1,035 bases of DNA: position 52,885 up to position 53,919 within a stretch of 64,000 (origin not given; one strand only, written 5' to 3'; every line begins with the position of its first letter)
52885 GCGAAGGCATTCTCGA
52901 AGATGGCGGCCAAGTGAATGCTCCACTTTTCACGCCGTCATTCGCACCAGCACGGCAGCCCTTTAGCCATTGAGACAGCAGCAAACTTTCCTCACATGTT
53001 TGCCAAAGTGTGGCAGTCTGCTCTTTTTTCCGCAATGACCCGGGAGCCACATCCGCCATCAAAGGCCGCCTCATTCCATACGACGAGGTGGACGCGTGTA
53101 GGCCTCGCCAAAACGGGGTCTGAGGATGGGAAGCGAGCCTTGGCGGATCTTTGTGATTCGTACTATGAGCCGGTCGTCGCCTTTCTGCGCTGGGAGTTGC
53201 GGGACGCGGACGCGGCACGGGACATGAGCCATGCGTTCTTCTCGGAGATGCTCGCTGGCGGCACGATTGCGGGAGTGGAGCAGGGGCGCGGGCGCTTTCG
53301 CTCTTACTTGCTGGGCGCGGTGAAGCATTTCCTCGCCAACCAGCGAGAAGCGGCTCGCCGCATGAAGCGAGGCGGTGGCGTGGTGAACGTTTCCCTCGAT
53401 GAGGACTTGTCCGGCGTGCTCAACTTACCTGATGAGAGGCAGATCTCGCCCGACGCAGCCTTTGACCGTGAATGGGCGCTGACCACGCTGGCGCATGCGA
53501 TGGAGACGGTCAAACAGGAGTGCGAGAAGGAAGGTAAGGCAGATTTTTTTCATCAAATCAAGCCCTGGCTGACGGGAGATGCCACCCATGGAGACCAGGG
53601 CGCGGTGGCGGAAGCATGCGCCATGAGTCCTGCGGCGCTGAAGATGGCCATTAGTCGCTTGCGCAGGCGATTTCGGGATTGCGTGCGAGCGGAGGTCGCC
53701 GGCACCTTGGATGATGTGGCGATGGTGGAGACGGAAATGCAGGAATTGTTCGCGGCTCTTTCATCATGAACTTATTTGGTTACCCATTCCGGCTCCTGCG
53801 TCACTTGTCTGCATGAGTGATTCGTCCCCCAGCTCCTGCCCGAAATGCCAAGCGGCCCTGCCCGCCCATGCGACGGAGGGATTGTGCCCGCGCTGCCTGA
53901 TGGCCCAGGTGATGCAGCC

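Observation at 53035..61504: ECF-kinase module 2: three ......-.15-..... promoters including one before the kinase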

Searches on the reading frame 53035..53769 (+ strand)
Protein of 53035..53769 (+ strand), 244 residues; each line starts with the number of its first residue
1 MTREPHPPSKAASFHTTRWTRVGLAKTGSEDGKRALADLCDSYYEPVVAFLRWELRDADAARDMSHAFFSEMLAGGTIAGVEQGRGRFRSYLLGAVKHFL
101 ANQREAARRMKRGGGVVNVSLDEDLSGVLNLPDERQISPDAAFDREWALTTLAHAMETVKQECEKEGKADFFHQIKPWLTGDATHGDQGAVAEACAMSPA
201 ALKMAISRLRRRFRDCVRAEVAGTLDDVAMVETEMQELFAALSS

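Call 8: search_protein_families(library=pfam, proteins=[window:53035-53769:+], max_evalue=0.01)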
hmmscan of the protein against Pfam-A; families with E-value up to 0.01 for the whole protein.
window:53035-53769:+ (244 aa): 1 family
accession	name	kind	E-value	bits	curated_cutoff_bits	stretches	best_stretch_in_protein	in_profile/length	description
PF07638.17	Sigma70_ECF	-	0.0017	18.7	21.1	1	35-137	18-118/185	ECF sigma factor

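Call 9: search_protein_families(library=ncbifam, proteins=[window:53035-53769:+], max_evalue=0.01)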
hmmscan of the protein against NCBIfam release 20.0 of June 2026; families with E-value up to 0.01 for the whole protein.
window:53035-53769:+ (244 aa): 1 family
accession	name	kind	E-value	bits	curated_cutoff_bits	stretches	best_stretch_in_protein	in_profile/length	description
TIGR02989.1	Sig-70_gvs1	subfamily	0.0004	20.4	124.55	0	190-217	131-158/158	RNA polymerase sigma-70 factor, Rhodopirellula/Verrucomicrobium family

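Call 45: find_homologous_proteins(query=window:53035-53769:+, max_evalue=1e-20)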
Query window:53035-53769:+ (244 aa): 7428 proteins with E <= 1e-20 among 8000 candidates; the best 120 are listed.
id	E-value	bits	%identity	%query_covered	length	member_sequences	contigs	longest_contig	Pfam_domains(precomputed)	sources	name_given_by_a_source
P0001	3.9e-159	545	100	100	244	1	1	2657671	-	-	-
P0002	9.8e-146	501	91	100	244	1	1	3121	-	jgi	-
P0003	7.8e-129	446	81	100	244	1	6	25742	-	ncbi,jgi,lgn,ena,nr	ncbi:MAG TPA: RNA polymerase subunit sigma-24 [Verrucomicrobiales bacterium]|nr:RNA polymerase subun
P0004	2.9e-127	441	82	100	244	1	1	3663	-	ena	-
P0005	5.8e-127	440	82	100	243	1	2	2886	-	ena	-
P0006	5.0e-125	434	80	100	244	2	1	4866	-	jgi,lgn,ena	-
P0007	7.4e-124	430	80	100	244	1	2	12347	-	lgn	-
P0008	1.0e-123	429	80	100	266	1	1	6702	-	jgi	jgi:DNA-directed RNA polymerase specialized sigma24 family protein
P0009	9.1e-123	426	79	100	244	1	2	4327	-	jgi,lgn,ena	jgi:RNA polymerase sigma-70 factor (ECF subfamily)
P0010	1.4e-122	426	80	98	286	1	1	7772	-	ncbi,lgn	-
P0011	2.1e-121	422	79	98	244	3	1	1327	-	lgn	-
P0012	6.3e-121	420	77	100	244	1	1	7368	-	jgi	jgi:DNA-directed RNA polymerase specialized sigma24 family protein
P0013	2.8e-120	418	78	100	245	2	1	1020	-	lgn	-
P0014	2.3e-119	415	78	100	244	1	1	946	-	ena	-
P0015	3.2e-119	415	77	100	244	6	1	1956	-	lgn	-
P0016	2.6e-118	412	75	100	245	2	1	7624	-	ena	-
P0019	2.4e-114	399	82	91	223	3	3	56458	-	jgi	jgi:RNA polymerase sigma-70 factor (ECF subfamily)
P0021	5.8e-113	394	73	100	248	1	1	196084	-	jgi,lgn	-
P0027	2.5e-105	369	69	98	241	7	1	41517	-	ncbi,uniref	ncbi:MAG: RNA polymerase sigma factor [Prosthecobacter sp.]|uniref:RNA polymerase sigma factor n=1 T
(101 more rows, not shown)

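Call 46: find_encoding_contigs(protein=P0003, flank=10000, max_places=3)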
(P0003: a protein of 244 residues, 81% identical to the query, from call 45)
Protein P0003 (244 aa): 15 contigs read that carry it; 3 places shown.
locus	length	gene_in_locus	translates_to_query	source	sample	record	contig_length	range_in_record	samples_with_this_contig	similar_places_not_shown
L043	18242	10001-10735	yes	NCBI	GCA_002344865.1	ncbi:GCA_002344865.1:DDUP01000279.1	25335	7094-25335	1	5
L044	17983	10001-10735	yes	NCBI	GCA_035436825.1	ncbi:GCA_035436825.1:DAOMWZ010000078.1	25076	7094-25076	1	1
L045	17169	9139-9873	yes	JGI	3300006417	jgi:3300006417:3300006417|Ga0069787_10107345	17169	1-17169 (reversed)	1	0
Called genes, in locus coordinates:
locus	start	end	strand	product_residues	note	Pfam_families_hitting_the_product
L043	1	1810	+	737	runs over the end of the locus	PF12831:FAD_oxidored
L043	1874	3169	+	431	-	PF00890:FAD_binding_2 (weak), PF12831:FAD_oxidored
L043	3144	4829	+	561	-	PF01946:Thi4 (weak), PF12831:FAD_oxidored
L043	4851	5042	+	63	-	-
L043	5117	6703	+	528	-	PF03747:ADP_ribosyl_GH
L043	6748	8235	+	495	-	PF06439:3keto-disac_hyd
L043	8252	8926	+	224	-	-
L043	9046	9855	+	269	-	PF00106:adh_short, PF13561:adh_short_C2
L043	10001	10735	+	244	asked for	-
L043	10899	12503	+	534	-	PF00069:Pkinase, PF07714:PK_Tyr_Ser-Thr, PF03109:ABC1 (weak), PF00059:Lectin_C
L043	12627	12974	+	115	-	-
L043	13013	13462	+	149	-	-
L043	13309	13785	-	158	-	-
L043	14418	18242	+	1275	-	?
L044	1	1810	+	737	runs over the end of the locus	PF12831:FAD_oxidored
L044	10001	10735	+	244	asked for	-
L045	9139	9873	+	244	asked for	-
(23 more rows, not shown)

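Call 47: find_encoding_contigs(protein=P0019, flank=10000, max_places=2)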
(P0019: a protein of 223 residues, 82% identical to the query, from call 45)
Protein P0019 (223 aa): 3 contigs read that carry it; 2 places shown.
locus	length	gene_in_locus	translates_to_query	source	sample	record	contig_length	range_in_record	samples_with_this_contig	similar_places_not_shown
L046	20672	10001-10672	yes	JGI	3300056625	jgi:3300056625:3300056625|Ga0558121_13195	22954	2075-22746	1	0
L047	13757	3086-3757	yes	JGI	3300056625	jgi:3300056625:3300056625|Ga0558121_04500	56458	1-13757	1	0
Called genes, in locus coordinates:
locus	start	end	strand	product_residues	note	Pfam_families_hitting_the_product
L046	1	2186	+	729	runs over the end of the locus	PF02897:Peptidase_S9_N, PF00326:Peptidase_S9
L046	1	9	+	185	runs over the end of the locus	-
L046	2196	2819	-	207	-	-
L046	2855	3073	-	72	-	-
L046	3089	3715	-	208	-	-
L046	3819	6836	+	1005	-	PF13442:Cytochrome_CBB3 (faint), PF07635:PSCyt1 (weak), PF07626:PSD3, PF07637:PSD5, PF07631:PSD4, PF07627:PSCyt3, PF07624:PSD2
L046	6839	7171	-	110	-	PF01844:HNH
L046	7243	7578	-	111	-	-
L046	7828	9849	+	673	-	PF05448:AXE1 (faint)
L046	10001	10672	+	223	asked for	-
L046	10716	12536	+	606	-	PF00069:Pkinase, PF07714:PK_Tyr_Ser-Thr, PF03109:ABC1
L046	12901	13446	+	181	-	-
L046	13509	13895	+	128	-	-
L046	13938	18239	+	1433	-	-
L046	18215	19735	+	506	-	PF13884:Peptidase_S74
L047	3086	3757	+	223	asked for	-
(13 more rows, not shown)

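Call 48: find_encoding_contigs(protein=P0007, flank=10000, max_places=2)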
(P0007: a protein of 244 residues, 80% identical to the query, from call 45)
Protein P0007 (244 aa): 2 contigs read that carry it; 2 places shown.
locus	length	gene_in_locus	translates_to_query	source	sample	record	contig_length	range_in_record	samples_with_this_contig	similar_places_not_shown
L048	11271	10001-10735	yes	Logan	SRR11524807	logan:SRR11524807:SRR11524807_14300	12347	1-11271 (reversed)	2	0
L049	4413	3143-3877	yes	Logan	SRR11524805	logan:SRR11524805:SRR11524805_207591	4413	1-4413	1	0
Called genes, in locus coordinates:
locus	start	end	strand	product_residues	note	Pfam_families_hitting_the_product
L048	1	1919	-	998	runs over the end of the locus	?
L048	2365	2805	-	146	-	PF02590:SPOUT_MTase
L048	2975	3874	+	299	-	-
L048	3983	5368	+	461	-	PF00890:FAD_binding_2 (weak), PF01134:GIDA (weak), PF01266:DAO (weak), PF12831:FAD_oxidored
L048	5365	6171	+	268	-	PF00106:adh_short, PF13561:adh_short_C2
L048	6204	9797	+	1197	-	PF13271:DUF4062, PF13424:TPR_12 (weak), PF13374:TPR_10 (weak), PF13424:TPR_12, PF24885:TPR_NPHP3 (weak), PF13424:TPR_12, PF24885:TPR_NPHP3, PF13424:TPR_12, +8 more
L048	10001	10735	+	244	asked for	-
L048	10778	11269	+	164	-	?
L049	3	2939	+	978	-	?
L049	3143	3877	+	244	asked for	-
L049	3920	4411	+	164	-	?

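Call 51: find_encoding_contigs(protein=P0021, flank=10000, max_places=1)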
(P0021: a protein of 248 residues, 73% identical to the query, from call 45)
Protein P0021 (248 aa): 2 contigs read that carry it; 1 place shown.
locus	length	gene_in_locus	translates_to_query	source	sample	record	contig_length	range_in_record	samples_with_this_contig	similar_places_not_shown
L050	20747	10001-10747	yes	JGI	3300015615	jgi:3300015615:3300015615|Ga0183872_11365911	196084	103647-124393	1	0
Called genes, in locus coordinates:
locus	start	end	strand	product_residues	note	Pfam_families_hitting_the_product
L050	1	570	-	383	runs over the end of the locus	-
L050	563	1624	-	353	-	-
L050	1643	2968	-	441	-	PF01618:MotA_ExbB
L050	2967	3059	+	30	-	-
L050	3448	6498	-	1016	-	-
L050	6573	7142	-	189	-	PF05685:Uma2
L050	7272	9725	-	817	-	PF21461:HL_N-beta (weak), PF07583:PSCyt2, PF07587:PSD1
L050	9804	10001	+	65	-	-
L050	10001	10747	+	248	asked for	-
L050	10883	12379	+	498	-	PF00069:Pkinase, PF07714:PK_Tyr_Ser-Thr, PF01636:APH (faint), PF03109:ABC1, PF14531:Kinase-like (weak), PF00059:Lectin_C (weak)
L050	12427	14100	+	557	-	PF24517:CBM96 (weak), PF13884:Peptidase_S74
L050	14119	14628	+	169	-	-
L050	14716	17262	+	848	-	PF07995:GSDH, PF05345:He_PIG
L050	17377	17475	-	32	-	-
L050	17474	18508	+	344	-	-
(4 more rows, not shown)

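Call 52: find_encoding_contigs(protein=P0027, flank=10000, max_places=1)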
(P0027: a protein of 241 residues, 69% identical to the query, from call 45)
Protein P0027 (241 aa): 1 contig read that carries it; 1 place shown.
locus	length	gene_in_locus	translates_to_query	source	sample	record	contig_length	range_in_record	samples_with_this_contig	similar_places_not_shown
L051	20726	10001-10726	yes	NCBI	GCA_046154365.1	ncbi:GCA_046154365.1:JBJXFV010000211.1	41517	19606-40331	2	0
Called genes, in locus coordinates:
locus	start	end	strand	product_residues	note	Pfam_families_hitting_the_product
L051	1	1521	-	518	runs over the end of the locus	PF02541:Ppx-GppA (weak), PF21447:Ppx-GppA_III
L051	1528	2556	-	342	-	PF00480:ROK, PF01869:BcrAD_BadFG (weak)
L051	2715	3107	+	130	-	-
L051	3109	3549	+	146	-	PF01844:HNH, PF14279:HNH_5 (weak)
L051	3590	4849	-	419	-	PF22244:GCE_fung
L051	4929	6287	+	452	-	PF02517:Rce1-like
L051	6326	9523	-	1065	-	PF00873:ACR_tran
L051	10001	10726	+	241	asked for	-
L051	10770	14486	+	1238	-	PF00069:Pkinase, PF07714:PK_Tyr_Ser-Thr, PF01636:APH (faint), PF03109:ABC1 (weak), PF03781:FGE-sulfatase, PF06439:3keto-disac_hyd, PF03781:FGE-sulfatase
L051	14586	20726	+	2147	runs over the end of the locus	PF00069:Pkinase, PF07714:PK_Tyr_Ser-Thr, PF01636:APH (faint), PF03109:ABC1 (weak), PF06439:3keto-disac_hyd, PF03781:FGE-sulfatase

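Call 53: find_encoding_contigs(protein=P0012, flank=10000, max_places=1)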
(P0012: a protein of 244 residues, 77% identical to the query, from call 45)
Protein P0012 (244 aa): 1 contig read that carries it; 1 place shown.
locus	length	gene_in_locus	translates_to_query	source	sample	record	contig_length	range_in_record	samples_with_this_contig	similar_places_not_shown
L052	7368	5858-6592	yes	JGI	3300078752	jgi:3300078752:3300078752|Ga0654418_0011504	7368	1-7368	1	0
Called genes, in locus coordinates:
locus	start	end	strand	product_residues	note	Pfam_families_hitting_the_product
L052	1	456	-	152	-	?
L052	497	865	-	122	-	PF02629:CoA_binding (faint), PF13380:CoA_binding_2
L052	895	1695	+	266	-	PF18912:DZR_2 (weak), PF00156:Pribosyltran (weak)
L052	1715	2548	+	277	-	PF17848:Zn_ribbon_ACC, PF01039:Carboxyl_trans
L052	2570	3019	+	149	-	-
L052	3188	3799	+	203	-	-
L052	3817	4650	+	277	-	PF20434:BD-FAE, PF07859:Abhydrolase_3, PF00326:Peptidase_S9, PF01738:DLH (faint)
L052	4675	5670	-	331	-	PF00149:Metallophos (weak)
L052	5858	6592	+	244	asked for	-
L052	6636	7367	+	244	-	?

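Call 54: find_encoding_contigs(protein=P0016, flank=10000, max_places=1)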
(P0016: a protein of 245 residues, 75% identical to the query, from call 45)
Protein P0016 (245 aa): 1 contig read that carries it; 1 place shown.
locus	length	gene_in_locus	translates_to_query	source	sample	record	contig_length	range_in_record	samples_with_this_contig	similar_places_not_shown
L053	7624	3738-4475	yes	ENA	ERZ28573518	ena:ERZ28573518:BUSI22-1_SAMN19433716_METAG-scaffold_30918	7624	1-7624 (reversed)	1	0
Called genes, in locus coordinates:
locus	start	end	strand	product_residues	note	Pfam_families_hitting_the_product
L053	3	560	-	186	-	?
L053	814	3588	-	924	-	PF12705:PDDEXK_1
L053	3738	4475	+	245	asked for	-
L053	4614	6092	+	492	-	PF00069:Pkinase, PF07714:PK_Tyr_Ser-Thr, PF03109:ABC1 (weak), PF00059:Lectin_C (weak)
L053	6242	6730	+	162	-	-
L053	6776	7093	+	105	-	-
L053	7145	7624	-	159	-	?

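Call 60: search_solved_structures(query=A3, max_evalue=1, show_alignments=1)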
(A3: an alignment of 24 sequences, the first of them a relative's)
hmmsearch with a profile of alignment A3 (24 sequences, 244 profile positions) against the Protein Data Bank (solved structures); distinct sequences matched with E-value up to 1: 4.
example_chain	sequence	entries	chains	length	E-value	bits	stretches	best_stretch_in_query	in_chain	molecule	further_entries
3q2i_A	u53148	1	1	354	0.48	12.9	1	184-228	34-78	dehydrogenase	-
6t79_C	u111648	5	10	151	0.49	12.8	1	170-218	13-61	Histone H2A type 1-B/E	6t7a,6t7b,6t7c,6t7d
7pet_C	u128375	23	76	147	0.51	12.8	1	170-218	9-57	Histone H2A type 1-B/E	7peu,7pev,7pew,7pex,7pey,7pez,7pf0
6all_A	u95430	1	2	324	0.52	12.7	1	13-70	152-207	Fe(3+)-citrate-binding protein yfmC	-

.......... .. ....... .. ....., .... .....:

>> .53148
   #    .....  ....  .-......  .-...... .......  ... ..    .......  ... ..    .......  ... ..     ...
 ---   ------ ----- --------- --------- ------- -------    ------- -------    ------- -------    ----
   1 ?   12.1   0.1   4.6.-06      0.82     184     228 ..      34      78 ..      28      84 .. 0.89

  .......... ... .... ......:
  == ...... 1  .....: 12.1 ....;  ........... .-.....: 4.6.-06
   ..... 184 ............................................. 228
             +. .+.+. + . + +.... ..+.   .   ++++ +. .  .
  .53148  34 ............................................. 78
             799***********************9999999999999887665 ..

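Call 61: search_protein_families(library=pfam, alignment_id=A3, max_evalue=0.01)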
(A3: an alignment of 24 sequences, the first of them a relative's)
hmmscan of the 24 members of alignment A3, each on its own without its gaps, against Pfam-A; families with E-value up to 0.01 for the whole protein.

A. member 1, P0001 (244 aa): 1 family
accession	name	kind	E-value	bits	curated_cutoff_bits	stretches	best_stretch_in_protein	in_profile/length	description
PF07638.17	Sigma70_ECF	-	0.0017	18.7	21.1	1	35-137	18-118/185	ECF sigma factor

B. families by the number of members that match (of 24 scanned): 3 families
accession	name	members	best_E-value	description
PF07638.17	Sigma70_ECF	13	1e-05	ECF sigma factor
PF00126.33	HTH_1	4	0.002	Bacterial regulatory helix-turn-helix protein, lysR family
PF04542.20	Sigma70_r2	2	0.00041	Sigma-70 region 2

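Call 63: find_encoding_contigs(protein=P0002, flank=10000, max_places=1)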
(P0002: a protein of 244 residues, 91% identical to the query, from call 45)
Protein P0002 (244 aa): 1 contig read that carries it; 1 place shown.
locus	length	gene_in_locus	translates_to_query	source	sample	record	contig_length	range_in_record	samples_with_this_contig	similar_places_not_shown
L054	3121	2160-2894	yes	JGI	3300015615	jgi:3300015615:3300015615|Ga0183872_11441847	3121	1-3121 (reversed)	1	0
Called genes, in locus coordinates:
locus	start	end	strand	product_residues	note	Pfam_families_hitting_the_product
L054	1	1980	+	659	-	PF12951:PATR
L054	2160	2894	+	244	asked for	-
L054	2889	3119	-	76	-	?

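Call 64: find_encoding_contigs(protein=P0010, flank=10000, max_places=1)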
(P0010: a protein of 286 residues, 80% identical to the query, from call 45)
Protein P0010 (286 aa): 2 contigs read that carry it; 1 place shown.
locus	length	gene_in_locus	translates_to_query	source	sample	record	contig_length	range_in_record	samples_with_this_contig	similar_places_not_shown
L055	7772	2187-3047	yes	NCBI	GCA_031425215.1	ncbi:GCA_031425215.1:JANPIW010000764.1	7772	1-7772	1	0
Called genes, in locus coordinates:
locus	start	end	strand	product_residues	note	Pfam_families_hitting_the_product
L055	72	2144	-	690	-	PF14522:Cytochrome_C7 (faint), PF13442:Cytochrome_CBB3 (faint), PF00034:Cytochrom_C (weak)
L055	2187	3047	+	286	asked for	-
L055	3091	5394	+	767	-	PF00069:Pkinase, PF07714:PK_Tyr_Ser-Thr, PF03109:ABC1 (weak), PF14531:Kinase-like (weak), PF00059:Lectin_C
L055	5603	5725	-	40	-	-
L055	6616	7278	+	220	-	PF27258:NspV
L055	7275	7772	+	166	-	?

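Call 65: find_encoding_contigs(protein=P0008, flank=10000, max_places=1)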
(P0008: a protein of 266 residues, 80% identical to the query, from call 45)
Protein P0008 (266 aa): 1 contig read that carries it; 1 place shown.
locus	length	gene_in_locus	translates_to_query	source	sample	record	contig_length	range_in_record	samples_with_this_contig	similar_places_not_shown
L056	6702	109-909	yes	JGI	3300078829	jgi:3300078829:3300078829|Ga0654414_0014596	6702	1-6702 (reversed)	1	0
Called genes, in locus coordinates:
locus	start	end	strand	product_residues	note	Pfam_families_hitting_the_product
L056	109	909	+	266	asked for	-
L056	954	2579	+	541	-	PF00069:Pkinase, PF07714:PK_Tyr_Ser-Thr, PF01636:APH (faint), PF03109:ABC1 (weak), PF14531:Kinase-like (faint), PF00059:Lectin_C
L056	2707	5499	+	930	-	PF13884:Peptidase_S74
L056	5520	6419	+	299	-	-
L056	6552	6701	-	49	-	?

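Call 71: predict_structure(alignment_id=A3)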
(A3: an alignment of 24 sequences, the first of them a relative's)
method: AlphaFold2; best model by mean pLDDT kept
length: 244 residues; sequences in the alignment: 24
mean_pLDDT: 62.2   pTM: 0.48
mean pLDDT of the five models: 62.2, 54.5, 53.7, 50.8, 50.4
residues with pLDDT >= 90: 3; 70-90: 107; 50-70: 56; < 50: 78
segments of 3 or more residues with pLDDT < 50: 1-17, 76-91, 97-137
pLDDT, mean of each block of 10 residues (from residue 1): 35 43 63 72 72 67 74 54 40 49 43 33 29 41 65 82 89 81 64 84 88 86 68 75 62
secondary structure, 60 per line:
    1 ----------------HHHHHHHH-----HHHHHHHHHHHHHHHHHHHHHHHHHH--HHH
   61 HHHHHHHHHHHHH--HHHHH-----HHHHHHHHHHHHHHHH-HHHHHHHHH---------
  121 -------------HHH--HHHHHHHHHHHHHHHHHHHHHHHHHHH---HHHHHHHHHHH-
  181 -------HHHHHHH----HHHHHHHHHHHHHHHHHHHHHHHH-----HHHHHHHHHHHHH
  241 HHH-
elements in order: H17-24 H30-55 H58-73 H76-80 H86-101 H103-111 H139-165 H169-179 H188-194 H199-222 H228-243

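Call 75: fold_search(model_id=the predicted structure, library=pdb)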
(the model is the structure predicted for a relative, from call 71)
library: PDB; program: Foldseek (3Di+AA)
matches with E <= 10: 45; with E <= 0.001: 0
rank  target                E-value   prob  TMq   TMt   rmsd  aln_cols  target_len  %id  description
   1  8z6g_D                1.3e-01  0.72  0.22  0.29  17.7       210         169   15  the AlgU-MucAcyto complex structure in Pseudomonas aeruginosa (released 2024-05-08)
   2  5wuq_A                3.2e-01  0.63  0.23  0.33  16.2       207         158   14  Crystal structure of SigW in complex with its anti-sigma RsiW, a zinc binding form (released 2017-03-29)
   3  6in7_B                3.2e-01  0.60  0.24  0.32  17.7       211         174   14  Crystal structure of AlgU in complex with MucA(cyto) (released 2019-07-24)
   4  9m98_F                3.9e-01  0.47  0.19  0.27  25.7       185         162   16  Structural Basis of Pausing During Transcription Initiation in Mycobacterium tuberculosis (released 2026-01-14)
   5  8z6g_B                4.1e-01  0.54  0.24  0.33  17.5       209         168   14  the AlgU-MucAcyto complex structure in Pseudomonas aeruginosa (released 2024-05-08)
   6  5uxx_C                6.5e-01  0.41  0.20  0.29  19.3       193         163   16  Co-crystal structure of the sigma factor RpoE in complex with the anti-sigma factor NepR from Bartonella quintana (released 2018-02-28)
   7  6tye_F                6.5e-01  0.30  0.19  0.27  24.3       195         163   18  Crystal structure of MTB sigma L transcription initiation complex with 5 nt long RNA primer (released 2020-03-11)
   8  9m7y_F                1.6e+00  0.09  0.16  0.19  25.5       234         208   12  Cryo-EM structure of gp79-dependent RNAP promoter open complex (released 2025-09-03)
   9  6kon_F                2.2e+00  0.15  0.21  0.28  25.4       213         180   11  Mycobacterium tuberculosis initial transcription complex comprising sigma H and 5'-OH RNA of 5 nt (released 2020-03-11)
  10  6tyg_F                2.2e+00  0.14  0.19  0.28  26.2       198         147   17  Crystal structure of MTB sigma L transcription initiation complex with 9 nt long RNA primer (released 2020-03-11)
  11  6w2q                  2.3e+00  0.11  0.17  0.21  15.6       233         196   12  Junction 34, DHR53-DHR4 (released 2020-04-15)
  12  9m9d_F                2.5e+00  0.14  0.19  0.28  25.8       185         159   16  Structural Basis of Pausing During Transcription Initiation in Mycobacterium tuberculosis (released 2026-01-14)
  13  8hkc_E                2.8e+00  0.08  0.21  0.20  25.7       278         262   16  Cryo-EM structure of E. coli RNAP sigma32 complex (released 2023-05-31)
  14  5nx4_B                2.8e+00  0.08  0.21  0.19  17.5       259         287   14  Crystal structure of Linalool/Nerolidol synthase from Streptomyces clavuligerus (released 2017-09-20)
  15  6koo_F                2.9e+00  0.11  0.19  0.24  25.1       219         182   17  Mycobacterium tuberculosis initial transcription complex comprising sigma H and 5'-OH RNA of 7 nt (released 2020-03-11)
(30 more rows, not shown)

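Call 86: find_related_loci(query=A3, collection=genome_contigs, flank=2500)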
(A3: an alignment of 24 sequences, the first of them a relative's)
Query A3 (244 aa) in genome_contigs; peptide patterns used: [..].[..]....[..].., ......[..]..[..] (x = any residue, [..] = any of these).
333 stretches matched a pattern; 242 encode a relative of the query (tblastn E <= 1e-3); the best 80 are kept; 80 distinct loci.
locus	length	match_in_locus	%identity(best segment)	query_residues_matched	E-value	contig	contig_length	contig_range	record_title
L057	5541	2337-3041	80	5-243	2e-128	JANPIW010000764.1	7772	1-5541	MAG: Verrucomicrobiaceae bacterium isolate VAR_61_metabat_502_sub VAR_61_k141_3354846, whole genome shotgun sequence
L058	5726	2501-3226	69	5-244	2e-112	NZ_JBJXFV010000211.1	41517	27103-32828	MAG: Prosthecobacter sp. isolate F1F2.bin.412 k127_8977550, whole genome shotgun sequence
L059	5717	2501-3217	69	7-244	4e-111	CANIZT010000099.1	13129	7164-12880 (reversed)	MAG: Verrucomicrobiaceae bacterium isolate RH-18aug17-267 genome assembly, contig: RH-18aug17-C12119, whole genome shotg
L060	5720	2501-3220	69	7-244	2e-110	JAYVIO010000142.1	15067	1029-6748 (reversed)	MAG: Verrucomicrobiales bacterium isolate GL51_DN_metabinner_8 GL51_DN_metabinner_8_141, whole genome shotgun sequence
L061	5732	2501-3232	66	1-244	5e-110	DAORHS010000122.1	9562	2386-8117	MAG TPA_asm: Prosthecobacter sp. isolate AMR_MDS_5598 NODE_1336_length_9562_cov_5.943831, whole genome shotgun sequence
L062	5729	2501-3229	65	1-243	2e-107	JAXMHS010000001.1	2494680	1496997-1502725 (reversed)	MAG: Verrucomicrobiaceae bacterium isolate STL-VER10 C2.107.fa-1, whole genome shotgun sequence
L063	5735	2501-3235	66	1-242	2e-104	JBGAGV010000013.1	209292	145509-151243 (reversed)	MAG: Chthoniobacteraceae bacterium isolate MAG_MBR_H125.92 MBRH125-92_opera_contig_415, whole genome shotgun sequence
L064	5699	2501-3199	68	12-243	4e-102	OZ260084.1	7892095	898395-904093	MAG: Limisphaerales bacterium isolate NI281-mx-bin16 genome assembly, chromosome: 1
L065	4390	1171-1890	62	1-242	2e-100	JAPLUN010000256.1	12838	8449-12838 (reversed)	MAG: Verrucomicrobia bacterium isolate LacPavin_0920_WC90_MAG_59_8 LacPavin_0920_WC90_scaffold_1345758, whole genome sho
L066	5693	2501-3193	64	10-242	4e-100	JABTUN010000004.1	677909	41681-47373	MAG: Verrucomicrobiaceae bacterium isolate H5_VER2 seq004, whole genome shotgun sequence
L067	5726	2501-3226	63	1-244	5e-100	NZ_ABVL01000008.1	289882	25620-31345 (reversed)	Chthoniobacter flavus Ellin428 ctg72, whole genome shotgun sequence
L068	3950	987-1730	62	1-242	1e-100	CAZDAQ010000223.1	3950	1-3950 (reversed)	MAG TPA_asm: uncultured Opitutales bacterium isolate binchicken_co241_77 genome assembly, contig: NODE_29965_length_3950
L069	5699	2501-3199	67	12-243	6e-100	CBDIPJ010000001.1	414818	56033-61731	MAG: Limisphaerales bacterium isolate CRY1-m2-bin13 genome assembly, contig: CRY1-CANU-48, whole genome shotgun sequence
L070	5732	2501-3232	62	1-244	3e-99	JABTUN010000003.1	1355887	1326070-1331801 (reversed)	MAG: Verrucomicrobiaceae bacterium isolate H5_VER2 seq003, whole genome shotgun sequence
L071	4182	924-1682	60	1-244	4e-99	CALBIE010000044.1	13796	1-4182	MAG TPA_asm: uncultured Verrucomicrobiales bacterium isolate ERR2206756_bin.174_CONCOCT_v1.1_MAG genome assembly, contig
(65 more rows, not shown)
